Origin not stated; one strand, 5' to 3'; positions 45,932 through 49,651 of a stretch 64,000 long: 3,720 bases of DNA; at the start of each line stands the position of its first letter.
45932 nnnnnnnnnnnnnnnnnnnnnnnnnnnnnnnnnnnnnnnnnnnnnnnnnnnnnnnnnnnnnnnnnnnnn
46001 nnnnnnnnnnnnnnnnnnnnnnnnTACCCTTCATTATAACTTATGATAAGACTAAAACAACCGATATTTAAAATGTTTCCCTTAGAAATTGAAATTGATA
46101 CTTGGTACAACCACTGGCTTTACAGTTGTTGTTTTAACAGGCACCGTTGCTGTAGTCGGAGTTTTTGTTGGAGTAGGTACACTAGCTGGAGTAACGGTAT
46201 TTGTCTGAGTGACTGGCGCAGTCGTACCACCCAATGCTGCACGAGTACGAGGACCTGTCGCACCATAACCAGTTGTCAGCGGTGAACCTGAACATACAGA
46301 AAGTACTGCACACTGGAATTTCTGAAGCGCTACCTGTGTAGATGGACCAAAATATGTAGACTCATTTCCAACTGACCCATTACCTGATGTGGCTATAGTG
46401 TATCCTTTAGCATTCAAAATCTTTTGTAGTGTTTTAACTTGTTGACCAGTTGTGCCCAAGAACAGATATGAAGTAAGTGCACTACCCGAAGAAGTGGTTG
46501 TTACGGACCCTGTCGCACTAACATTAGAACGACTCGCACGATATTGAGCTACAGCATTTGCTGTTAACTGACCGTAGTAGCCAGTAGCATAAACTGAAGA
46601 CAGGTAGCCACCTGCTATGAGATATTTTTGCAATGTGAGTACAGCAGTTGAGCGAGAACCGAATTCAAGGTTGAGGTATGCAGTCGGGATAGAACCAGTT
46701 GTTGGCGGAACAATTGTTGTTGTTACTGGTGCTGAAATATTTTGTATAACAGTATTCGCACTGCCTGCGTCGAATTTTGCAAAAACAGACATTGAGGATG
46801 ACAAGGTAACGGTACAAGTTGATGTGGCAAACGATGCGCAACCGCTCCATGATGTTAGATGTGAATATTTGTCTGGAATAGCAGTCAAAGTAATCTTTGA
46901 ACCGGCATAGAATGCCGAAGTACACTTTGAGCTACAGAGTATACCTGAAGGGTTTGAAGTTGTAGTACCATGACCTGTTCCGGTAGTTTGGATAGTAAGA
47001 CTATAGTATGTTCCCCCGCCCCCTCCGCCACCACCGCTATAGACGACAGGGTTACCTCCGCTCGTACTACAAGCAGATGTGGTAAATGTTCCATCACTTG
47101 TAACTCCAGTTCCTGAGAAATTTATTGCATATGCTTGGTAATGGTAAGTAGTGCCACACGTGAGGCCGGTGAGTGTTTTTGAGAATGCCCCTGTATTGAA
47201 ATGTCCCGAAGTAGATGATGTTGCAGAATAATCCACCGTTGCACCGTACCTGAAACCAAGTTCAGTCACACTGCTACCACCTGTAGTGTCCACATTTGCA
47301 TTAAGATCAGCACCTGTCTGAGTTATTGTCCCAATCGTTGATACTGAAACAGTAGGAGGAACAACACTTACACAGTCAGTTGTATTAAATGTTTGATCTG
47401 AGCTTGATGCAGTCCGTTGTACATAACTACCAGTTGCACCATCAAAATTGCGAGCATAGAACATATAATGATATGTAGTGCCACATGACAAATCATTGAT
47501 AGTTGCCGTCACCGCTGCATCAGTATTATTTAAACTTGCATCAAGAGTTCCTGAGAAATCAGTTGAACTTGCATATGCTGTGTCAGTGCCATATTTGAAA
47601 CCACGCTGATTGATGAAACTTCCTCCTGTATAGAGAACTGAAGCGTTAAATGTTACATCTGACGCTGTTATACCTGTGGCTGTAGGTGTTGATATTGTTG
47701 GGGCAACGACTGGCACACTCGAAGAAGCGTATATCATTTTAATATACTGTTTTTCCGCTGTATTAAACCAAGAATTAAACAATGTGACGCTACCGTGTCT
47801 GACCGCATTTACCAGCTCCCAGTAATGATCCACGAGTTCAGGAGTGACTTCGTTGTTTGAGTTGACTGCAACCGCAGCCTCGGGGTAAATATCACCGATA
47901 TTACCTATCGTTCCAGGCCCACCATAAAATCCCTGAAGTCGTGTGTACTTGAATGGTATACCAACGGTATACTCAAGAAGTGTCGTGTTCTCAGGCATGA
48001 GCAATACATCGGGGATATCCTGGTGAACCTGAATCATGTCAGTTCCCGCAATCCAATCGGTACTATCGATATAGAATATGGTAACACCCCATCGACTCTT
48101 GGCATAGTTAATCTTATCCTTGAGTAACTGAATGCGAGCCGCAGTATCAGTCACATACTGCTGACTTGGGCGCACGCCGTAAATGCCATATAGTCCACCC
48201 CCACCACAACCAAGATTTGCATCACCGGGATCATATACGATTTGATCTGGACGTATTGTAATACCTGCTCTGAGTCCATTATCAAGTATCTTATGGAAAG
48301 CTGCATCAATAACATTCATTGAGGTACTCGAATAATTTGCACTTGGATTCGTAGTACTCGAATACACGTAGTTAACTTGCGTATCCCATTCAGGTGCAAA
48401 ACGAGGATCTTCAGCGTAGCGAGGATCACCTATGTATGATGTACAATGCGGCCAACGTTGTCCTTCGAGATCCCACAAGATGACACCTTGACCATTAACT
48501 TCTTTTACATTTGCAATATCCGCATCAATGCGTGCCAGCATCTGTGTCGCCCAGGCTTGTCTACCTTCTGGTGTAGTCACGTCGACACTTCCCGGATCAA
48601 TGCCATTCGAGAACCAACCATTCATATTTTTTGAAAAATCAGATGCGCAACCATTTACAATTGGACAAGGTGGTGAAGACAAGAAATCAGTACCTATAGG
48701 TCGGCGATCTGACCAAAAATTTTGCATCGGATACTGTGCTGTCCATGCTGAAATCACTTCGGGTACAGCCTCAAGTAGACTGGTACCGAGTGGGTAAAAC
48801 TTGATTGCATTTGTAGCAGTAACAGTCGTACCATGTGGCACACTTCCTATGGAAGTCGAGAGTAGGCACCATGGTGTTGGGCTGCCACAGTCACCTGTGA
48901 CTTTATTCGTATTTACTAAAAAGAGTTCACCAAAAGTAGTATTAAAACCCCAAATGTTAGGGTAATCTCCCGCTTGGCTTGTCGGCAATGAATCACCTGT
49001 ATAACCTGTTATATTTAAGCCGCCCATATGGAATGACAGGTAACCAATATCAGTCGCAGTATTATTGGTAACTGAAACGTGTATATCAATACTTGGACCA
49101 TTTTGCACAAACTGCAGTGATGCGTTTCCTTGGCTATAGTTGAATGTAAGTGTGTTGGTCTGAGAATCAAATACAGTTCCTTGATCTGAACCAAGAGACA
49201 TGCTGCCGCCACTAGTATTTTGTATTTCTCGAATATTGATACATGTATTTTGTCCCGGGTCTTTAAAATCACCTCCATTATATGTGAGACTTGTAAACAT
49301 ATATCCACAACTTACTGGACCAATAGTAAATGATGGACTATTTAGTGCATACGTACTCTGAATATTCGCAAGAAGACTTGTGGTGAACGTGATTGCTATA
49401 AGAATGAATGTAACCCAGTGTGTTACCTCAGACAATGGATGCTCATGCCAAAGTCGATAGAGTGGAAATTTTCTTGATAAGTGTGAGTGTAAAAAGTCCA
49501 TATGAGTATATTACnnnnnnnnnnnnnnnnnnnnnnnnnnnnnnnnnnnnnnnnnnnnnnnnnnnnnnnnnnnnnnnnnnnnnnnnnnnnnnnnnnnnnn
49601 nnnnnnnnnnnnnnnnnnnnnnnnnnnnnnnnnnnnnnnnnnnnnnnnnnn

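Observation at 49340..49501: Conserved cytoplasmic N-terminal motif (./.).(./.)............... preceding the TM helix in three family-B proteins: a possible new sorting signal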

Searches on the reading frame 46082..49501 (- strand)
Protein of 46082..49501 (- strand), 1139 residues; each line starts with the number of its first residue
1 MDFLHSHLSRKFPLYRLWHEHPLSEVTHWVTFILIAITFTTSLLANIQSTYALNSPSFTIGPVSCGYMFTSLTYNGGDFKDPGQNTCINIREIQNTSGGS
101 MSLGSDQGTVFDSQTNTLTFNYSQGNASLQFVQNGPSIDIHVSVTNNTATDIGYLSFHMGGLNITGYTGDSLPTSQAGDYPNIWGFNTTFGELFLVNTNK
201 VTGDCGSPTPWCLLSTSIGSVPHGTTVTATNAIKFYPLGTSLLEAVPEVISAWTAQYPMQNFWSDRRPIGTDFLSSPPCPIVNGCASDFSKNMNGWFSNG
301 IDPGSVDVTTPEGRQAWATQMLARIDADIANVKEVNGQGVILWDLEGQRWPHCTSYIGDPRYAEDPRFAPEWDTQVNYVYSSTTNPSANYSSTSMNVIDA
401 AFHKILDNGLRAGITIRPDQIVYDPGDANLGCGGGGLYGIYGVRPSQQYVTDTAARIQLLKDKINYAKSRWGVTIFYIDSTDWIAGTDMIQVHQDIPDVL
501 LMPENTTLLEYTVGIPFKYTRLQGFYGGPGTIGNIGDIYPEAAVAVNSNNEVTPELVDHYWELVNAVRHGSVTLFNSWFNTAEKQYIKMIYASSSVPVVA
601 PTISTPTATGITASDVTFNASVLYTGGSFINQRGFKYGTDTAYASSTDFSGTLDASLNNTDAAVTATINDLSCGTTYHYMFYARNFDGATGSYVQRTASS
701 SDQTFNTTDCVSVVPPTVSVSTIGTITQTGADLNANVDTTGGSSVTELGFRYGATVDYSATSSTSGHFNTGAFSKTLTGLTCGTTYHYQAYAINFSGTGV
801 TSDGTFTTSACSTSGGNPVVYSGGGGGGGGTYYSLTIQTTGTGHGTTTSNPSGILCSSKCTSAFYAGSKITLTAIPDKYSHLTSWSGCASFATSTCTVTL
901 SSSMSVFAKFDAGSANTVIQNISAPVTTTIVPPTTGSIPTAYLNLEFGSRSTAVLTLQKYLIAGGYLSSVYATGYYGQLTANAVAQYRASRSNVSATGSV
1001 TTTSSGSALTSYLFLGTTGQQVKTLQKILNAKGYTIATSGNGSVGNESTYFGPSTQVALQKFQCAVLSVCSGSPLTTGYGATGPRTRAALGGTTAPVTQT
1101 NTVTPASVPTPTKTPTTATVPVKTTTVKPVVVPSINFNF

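Call 5: search_protein_families(library=pfam, proteins=[window:46082-49501:-], max_evalue=0.1)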
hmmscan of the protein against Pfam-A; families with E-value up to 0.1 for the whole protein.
window:46082-49501:- (1139 aa): 4 families
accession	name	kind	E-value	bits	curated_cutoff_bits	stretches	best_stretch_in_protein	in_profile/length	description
PF01471.23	PG_binding_1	-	2.8e-13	50.3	23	2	1018-1063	1-38/57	Putative peptidoglycan binding domain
PF18998.6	Flg_new_2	-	1.4e-05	25.4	23.6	1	836-912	2-71/73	Divergent InlB B-repeat domain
PF16655.11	PhoD_N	-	0.049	14.6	30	0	652-691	48-86/90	PhoD-like phosphatase, N-terminal domain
PF00041.27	fn3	-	0.083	13.5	25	0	769-805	44-81/84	Fibronectin type III domain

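Call 6: search_protein_families(library=ncbifam, proteins=[window:46082-49501:-], max_evalue=0.1)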
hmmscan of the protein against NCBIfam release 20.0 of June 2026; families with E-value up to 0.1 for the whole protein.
window:46082-49501:- (1139 aa): 3 families
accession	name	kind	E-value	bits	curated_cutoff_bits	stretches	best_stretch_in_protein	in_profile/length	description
NF049889.1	AlphArabdaseBT0360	equivalog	2.9e-06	26.1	600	1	699-808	19-128/639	arabinan endo-1,5-alpha-L-arabinosidase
TIGR02869.1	spore_SleB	equivalog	0.001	19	236.5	0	1012-1100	6-78/201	spore cortex-lytic enzyme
NF008119.0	PRK10866.1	equivalog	0.041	13.6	363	1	444-500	154-209/243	outer membrane protein assembly factor BamD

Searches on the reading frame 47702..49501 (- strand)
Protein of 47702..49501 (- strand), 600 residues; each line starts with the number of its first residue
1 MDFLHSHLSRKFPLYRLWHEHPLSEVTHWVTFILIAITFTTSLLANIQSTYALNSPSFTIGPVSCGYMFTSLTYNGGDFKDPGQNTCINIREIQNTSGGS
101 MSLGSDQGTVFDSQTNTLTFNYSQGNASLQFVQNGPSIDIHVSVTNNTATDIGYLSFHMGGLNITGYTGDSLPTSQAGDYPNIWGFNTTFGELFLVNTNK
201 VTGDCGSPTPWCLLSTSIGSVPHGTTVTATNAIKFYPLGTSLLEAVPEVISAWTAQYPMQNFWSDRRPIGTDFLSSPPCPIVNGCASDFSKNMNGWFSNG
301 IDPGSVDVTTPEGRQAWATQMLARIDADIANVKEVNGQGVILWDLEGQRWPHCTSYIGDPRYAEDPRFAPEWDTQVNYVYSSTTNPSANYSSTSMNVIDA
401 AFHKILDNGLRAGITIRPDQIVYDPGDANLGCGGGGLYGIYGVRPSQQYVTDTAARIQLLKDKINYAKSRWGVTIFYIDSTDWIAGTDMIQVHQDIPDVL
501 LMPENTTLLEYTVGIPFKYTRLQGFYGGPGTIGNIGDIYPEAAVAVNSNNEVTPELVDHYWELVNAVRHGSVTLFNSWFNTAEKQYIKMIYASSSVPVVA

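Call 11: find_homologous_proteins(query=window:47702-49501:-, max_evalue=0.001)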
Query window:47702-49501:- (600 aa): 169 proteins with E <= 0.001 among 8000 candidates; the best 120 are listed.
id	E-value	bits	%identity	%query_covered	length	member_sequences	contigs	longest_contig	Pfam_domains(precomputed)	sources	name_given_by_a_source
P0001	0.0e+0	1084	75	99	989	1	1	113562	PF18998.7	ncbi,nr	ncbi:MAG: hypothetical protein PHG25_00445 [Candidatus Pacebacteria bacterium]|nr:hypothetical prote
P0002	1.8e-162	560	49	93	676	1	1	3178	-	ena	-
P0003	5.0e-158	545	47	100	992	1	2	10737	PF18998.7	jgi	jgi:hypothetical protein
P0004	9.2e-52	194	35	69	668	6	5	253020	PF17963.8,PF17803.8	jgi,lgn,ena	-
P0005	4.2e-48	182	34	62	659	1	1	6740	PF17963.8,PF17892.8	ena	-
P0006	1.4e-47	181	34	60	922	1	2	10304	PF17963.8,PF17892.8,PF13385.14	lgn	-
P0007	4.4e-47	179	30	88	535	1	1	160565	-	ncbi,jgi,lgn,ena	-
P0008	8.6e-47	178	29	94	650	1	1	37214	PF17963.8,PF17892.8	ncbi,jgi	jgi:hypothetical protein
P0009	3.6e-46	176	29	81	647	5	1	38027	PF17963.8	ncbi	-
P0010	2.1e-45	173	36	57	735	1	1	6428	PF17963.8,PF17892.8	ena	-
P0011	6.8e-45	172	29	86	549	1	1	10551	-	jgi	jgi:hypothetical protein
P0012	1.7e-44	170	30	87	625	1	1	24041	PF17963.8,PF17892.8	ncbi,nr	ncbi:MAG: hypothetical protein PCFJNLEI_04238 [Verrucomicrobiae bacterium]|nr:hypothetical protein [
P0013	2.1e-43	167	30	81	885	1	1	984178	-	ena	-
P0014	4.7e-43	166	34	59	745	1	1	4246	PF17963.8,PF17892.8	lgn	-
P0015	6.6e-43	165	29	83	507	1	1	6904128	-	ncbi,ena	-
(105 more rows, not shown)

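Call 15: find_encoding_contigs(protein=P0003, flank=10000, max_places=4)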
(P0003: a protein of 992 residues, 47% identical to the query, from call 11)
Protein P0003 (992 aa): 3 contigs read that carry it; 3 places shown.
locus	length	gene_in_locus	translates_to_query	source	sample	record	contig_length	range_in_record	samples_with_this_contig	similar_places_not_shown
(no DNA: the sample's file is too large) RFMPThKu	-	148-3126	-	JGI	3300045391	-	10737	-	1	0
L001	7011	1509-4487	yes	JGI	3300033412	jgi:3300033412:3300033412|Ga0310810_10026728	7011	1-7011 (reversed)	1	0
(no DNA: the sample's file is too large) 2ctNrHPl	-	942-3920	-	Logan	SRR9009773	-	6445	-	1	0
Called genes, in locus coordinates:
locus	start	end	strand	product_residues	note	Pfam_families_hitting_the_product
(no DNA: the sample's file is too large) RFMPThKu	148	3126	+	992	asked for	PF18998:Flg_new_2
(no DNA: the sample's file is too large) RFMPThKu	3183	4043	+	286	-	-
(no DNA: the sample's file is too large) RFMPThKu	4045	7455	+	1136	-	PF18998:Flg_new_2 (weak), PF01471:PG_binding_1 (weak)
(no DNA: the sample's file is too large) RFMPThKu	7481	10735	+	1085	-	?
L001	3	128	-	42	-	?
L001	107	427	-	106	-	-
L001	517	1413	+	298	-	PF00226:DnaJ, PF01556:DnaJ_C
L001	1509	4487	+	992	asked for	PF18998:Flg_new_2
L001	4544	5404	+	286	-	-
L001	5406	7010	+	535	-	?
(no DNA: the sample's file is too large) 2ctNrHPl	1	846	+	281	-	?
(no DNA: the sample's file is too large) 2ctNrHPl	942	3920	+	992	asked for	PF18998:Flg_new_2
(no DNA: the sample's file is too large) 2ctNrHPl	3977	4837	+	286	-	-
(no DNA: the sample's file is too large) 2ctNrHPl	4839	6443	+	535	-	?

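Call 28: search_protein_families(library=pfam, alignment_id=A3, max_evalue=0.0001)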
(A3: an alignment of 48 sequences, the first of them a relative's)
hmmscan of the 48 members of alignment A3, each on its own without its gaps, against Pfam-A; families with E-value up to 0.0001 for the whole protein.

A. member 1, P0003 (992 aa): 2 families
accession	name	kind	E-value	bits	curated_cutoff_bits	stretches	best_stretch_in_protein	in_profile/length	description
PF18998.6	Flg_new_2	-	6.5e-12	45.7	23.6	1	817-886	1-72/73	Divergent InlB B-repeat domain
PF09479.16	Flg_new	-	8.4e-05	23.1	27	1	817-881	1-64/65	Listeria-Bacteroides repeat domain (List_Bact_rpt)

B. families by the number of members that match (of 48 scanned): 43 families (the first 25 are shown)
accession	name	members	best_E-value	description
PF17957.7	Big_7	16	1.4e-37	Bacterial Ig domain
PF00082.27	Peptidase_S8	13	1.1e-53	Subtilase family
PF16656.11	Pur_ac_phosph_N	12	4.3e-13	Purple acid Phosphatase, N-terminal domain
PF00041.27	fn3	11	1.1e-16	Fibronectin type III domain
PF22148.1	Fervidolysin_NPro-like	6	1.2e-09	Fervidolysin N-terminal prodomain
PF13385.13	Laminin_G_3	4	9e-38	Concanavalin A-like lectin/glucanases superfamily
PF19190.6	BACON_2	4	2.5e-10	Viral BACON domain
PF05922.21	Inhibitor_I9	4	4.8e-10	Peptidase inhibitor I9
PF18998.6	Flg_new_2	3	6.5e-12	Divergent InlB B-repeat domain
PF01471.23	PG_binding_1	2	1.2e-25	Putative peptidoglycan binding domain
PF13229.12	Beta_helix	2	8.4e-20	Right handed beta helix region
PF05548.17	Peptidase_M11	2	3.8e-11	Gametolysin peptidase M11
PF00404.24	Dockerin_1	2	1.7e-09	Dockerin type I domain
PF10633.15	NPCBM_assoc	2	5.6e-09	NPCBM-associated, NEW3 domain of alpha-galactosidase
PF19077.6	Big_13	2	1.8e-08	Bacterial Ig-like domain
PF18895.5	T4SS_pilin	2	1.7e-07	Type IV secretion system pilin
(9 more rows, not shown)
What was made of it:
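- On Generic Sec-type signal peptide / signal anchor: Passengers are extracellular domain types (call 28).
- Passenger domains are all extracytoplasmic: Big_7 16, Peptidase_S8 13 with prodomains, fn3 11, Laminin_G_3, beta-helix, dockerin, M11/M12 peptidases, PG_binding_1 (call 28). S8 proteases with prodomains are normally secreted (call 28).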

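Call 73: predict_structure(alignment_id=A5)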
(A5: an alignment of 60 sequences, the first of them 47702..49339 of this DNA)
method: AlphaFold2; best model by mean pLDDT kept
length: 546 residues; sequences in the alignment: 60
mean_pLDDT: 88.0   pTM: 0.89
mean pLDDT of the five models: 88.0, 87.0, 85.7, 85.4, 85.1
residues with pLDDT >= 90: 354; 70-90: 125; 50-70: 58; < 50: 9
segments of 3 or more residues with pLDDT < 50: 227-229, 379-383
pLDDT, mean of each block of 10 residues (from residue 1): 94 94 90 91 96 97 98 97 97 97 89 81 75 93 69 64 93 96 93 94 93 95 64 81 78 94 96 96 96 79 89 92 84 72 97 97 90 55 55 90 97 98 88 95 97 90 88 74 92 75 90 94 86 95 82
secondary structure, 60 per line:
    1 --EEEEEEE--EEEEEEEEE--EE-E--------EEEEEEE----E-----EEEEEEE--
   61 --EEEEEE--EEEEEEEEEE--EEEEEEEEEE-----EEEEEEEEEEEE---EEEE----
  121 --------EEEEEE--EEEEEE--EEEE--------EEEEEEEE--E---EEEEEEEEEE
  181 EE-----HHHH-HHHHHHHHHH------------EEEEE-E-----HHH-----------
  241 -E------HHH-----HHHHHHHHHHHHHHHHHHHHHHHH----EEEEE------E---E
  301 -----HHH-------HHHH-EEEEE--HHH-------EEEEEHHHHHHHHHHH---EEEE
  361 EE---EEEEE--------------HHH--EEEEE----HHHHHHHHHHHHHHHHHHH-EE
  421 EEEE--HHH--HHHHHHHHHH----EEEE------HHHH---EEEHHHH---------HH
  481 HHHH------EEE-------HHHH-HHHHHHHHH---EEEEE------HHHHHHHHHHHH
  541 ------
elements in order: E3-9 E12-20 E35-41 E52-58 E63-68 E71-80 E83-92 E98-109 E113-116 E129-134 E137-142 E145-148 E157-164 E171-182 H188-191 H193-202 E215-219 H257-280 E285-289 H316-319 E321-325 E338-342 H343-353 E357-362 E366-370 E390-394 H399-417 E419-424 H432-441 E446-449 H456-459 E463-465 H466-469 H479-484 E491-493 H501-504 H506-514 E518-522 H529-540

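Call 75: fold_search(model_id=the predicted structure, library=pdb)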
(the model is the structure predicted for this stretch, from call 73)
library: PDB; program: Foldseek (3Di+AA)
matches with E <= 10: 1352; with E <= 0.001: 174
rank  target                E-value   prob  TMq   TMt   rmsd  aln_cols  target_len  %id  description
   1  2yfn                  1.3e-10  1.00  0.37  0.30  13.2       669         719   11  galactosidase domain of alpha-galactosidase-sucrose kinase, AgaSK (released 2011-09-28)
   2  3mi6_B                3.7e-10  1.00  0.39  0.31  13.3       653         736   10  Crystal structure of the alpha-galactosidase from Lactobacillus brevis, Northeast Structural Genomics Consortium Targe (released 2010-04-28)
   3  9ayu_A                4.9e-10  1.00  0.39  0.34  11.2       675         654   11  Structure of the A type blood alpha-D-galactosamine galactosaminidase D463A mutant from Flavonifractor plautii (released 2024-12-18)
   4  8x1b                  7.7e-10  1.00  0.42  0.36  11.5       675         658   10  Cryo-EM structure of FpGalactosaminidase from Flavonifractor plautii in apo state (released 2024-11-13)
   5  5opq_D                1.3e-09  1.00  0.46  0.40  11.0       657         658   10  A 3,6-anhydro-D-galactosidase produced by Zobellia galactanivorans. This is an exo-lytic enzyme that hydrolyzes termin (released 2017-11-29)
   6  5opq_A                1.4e-09  1.00  0.48  0.41  10.8       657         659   10  A 3,6-anhydro-D-galactosidase produced by Zobellia galactanivorans. This is an exo-lytic enzyme that hydrolyzes termin (released 2017-11-29)
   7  9awt_A                1.4e-09  1.00  0.42  0.37  12.4       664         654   11  Structure of the A type blood alpha-D-galactosamine galactosaminidase from Flavonifractor plautii in complex with GalN (released 2024-12-18)
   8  8k1a_A                1.4e-09  1.00  0.34  0.27  14.1       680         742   10  the wild-typed alpha-galactosidase 5 (released 2024-07-17)
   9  8rzk_A                3.8e-09  1.00  0.42  0.37  11.6       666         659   10  The Michaelis complex of ZgGH129 D486N from Zobellia galactanivorans with neo-b/k-oligo-carrageenan tetrasaccharide (b (released 2024-07-31)
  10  6phu                  4.4e-09  1.00  0.35  0.29  14.2       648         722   10  SpAga wild type apo structure (released 2019-10-02)
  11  8k7u_A                4.7e-09  1.00  0.35  0.30  13.9       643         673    9  the alpha-galactosidase 5 with Cacl2 (released 2024-07-31)
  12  6phw_A                4.7e-09  1.00  0.33  0.27  14.5       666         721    9  SpAga D472N structure in complex with melibiose (released 2019-10-02)
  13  6phv                  6.6e-09  1.00  0.33  0.26  14.6       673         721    8  SpAga galactose product complex structure (released 2019-10-02)
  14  6gwf                  7.0e-09  1.00  0.40  0.41  10.6       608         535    8  Alpha-galactosidase mutant D387A from Thermotoga maritima in complex with intact cyclohexene-based carbasugar mimic of g (released 2018-08-22)
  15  1zy9                  7.0e-09  1.00  0.40  0.41  11.1       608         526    9  Crystal structure of Alpha-galactosidase (EC 3.2.1.22) (Melibiase) (tm1192) from Thermotoga maritima at 2.34 A resolutio (released 2005-07-12)
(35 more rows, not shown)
